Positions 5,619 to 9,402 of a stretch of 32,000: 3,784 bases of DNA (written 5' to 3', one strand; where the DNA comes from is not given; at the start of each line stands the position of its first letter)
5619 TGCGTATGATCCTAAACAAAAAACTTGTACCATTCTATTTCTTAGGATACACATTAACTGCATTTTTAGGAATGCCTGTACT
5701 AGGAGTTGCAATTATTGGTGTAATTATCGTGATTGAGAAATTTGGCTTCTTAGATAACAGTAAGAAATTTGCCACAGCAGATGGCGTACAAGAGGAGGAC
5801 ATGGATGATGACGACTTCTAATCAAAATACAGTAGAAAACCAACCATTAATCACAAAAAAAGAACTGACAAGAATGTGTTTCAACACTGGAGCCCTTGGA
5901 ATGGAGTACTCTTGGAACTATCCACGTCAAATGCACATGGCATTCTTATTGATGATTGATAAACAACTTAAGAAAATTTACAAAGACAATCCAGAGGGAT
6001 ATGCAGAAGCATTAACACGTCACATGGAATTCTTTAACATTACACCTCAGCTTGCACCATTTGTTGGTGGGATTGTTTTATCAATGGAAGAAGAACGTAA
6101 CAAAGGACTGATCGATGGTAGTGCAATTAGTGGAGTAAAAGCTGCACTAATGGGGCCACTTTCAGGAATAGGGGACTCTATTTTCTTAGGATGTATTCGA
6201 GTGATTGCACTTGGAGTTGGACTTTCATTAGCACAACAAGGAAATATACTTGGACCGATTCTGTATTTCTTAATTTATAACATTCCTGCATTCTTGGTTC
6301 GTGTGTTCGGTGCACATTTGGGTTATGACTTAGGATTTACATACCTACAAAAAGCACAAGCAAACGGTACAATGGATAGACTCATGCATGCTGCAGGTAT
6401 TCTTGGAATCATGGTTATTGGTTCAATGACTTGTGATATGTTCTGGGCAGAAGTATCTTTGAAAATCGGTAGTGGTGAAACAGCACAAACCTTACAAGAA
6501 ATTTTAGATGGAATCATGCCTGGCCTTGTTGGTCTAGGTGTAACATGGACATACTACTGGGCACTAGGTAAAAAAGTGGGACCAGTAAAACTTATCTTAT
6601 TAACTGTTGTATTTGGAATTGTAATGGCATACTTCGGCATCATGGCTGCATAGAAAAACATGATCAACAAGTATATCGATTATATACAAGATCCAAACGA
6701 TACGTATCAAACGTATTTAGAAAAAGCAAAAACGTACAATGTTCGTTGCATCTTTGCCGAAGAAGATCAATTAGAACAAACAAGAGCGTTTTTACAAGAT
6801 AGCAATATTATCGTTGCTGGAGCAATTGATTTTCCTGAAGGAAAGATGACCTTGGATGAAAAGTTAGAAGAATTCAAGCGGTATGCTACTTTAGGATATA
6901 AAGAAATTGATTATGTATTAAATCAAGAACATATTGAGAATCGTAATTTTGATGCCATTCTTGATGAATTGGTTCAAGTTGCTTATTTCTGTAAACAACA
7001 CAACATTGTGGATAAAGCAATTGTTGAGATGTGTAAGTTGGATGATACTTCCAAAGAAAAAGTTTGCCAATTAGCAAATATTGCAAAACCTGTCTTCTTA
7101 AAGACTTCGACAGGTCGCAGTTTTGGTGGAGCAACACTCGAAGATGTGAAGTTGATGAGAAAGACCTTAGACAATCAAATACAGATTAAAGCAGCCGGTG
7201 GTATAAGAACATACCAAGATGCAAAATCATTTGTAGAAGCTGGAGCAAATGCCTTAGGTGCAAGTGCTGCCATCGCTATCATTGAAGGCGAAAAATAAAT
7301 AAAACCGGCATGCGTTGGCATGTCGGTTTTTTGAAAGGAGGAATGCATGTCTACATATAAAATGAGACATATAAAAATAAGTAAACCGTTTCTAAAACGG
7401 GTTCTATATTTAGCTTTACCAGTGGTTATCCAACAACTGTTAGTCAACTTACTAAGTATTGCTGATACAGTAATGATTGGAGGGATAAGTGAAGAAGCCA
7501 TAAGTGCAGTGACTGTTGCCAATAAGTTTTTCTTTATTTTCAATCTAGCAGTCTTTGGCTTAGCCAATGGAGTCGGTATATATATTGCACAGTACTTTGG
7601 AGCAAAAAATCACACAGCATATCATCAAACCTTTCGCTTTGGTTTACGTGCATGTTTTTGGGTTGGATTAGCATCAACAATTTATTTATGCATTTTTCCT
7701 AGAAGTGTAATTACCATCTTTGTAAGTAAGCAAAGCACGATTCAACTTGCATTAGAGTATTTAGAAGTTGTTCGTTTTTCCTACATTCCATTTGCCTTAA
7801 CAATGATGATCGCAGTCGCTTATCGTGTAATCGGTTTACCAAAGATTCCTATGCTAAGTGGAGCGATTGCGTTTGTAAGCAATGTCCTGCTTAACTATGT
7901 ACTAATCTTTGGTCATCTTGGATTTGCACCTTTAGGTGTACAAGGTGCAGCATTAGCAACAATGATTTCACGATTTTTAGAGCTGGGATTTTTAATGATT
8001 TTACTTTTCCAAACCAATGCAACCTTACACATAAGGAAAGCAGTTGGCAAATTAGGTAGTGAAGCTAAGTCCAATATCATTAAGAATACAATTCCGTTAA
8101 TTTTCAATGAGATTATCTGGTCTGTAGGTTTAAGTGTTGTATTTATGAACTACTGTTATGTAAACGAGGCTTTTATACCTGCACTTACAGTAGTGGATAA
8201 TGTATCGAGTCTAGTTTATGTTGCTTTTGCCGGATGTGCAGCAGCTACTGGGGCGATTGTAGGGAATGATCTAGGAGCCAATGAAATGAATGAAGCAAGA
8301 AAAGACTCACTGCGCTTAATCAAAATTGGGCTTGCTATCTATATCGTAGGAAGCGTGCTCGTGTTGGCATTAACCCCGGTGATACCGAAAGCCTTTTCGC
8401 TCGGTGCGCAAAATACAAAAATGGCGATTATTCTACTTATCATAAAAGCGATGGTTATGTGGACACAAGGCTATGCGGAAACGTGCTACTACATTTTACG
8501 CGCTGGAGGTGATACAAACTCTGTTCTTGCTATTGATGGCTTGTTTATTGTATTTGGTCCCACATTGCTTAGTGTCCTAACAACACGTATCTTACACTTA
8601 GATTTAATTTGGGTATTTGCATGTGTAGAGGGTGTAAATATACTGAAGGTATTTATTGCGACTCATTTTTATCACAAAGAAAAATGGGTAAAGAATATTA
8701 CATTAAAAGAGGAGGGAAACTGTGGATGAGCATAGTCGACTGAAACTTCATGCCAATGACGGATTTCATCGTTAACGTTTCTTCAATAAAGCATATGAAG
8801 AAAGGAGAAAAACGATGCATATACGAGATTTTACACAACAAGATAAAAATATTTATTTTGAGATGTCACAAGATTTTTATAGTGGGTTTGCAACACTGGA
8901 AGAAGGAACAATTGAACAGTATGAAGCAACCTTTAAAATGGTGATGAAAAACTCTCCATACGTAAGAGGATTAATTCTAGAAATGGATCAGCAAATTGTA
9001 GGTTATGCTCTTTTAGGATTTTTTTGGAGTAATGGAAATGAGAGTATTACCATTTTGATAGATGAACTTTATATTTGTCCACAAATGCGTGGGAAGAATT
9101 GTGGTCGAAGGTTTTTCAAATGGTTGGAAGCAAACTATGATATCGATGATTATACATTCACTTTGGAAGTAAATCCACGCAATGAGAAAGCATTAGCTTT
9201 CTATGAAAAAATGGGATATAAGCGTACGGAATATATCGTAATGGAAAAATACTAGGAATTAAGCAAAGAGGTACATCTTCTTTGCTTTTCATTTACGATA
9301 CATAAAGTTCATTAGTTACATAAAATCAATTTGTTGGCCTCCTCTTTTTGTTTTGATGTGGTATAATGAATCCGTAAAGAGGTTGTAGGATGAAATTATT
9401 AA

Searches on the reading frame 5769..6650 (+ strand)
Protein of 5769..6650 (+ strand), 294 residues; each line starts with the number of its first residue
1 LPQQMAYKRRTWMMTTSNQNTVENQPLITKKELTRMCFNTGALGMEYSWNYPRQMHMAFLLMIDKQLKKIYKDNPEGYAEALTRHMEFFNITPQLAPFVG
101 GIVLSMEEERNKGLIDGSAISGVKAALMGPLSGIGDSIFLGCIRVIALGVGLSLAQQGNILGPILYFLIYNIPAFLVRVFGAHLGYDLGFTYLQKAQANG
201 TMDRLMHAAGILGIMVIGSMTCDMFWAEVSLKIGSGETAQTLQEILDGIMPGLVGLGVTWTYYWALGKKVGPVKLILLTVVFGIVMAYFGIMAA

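Call 84: search_protein_families(library=pfam, proteins=[window:5769-6650:+], max_evalue=0.00001)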
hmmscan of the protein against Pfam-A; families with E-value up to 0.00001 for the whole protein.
window:5769-6650:+ (294 aa): 1 family
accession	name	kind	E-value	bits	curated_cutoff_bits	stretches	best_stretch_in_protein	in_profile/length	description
PF03613.19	EIID-AGA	-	6.2e-91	304.7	25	1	28-292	2-265/265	PTS system mannose/fructose/sorbose family IID component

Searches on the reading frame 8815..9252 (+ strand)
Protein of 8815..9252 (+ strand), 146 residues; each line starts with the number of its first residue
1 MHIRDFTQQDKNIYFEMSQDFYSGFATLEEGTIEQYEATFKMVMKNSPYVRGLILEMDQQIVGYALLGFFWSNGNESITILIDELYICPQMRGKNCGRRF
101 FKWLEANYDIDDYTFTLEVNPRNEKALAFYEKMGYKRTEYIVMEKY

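Call 85: search_protein_families(library=pfam, proteins=[window:8815-9252:+], max_evalue=0.00001)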
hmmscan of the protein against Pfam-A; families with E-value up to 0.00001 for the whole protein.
window:8815-9252:+ (146 aa): 3 families
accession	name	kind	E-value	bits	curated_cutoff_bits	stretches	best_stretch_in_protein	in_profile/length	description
PF00583.31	Acetyltransf_1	-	2e-10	41.4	20.7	1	31-135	16-116/116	Acetyltransferase (GNAT) family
PF13508.13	Acetyltransf_7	-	4e-10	40.4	27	1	53-136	6-83/84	Acetyltransferase (GNAT) domain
PF13673.13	Acetyltransf_10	-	5.4e-09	36.5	23.6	1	40-139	22-111/128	Acetyltransferase (GNAT) domain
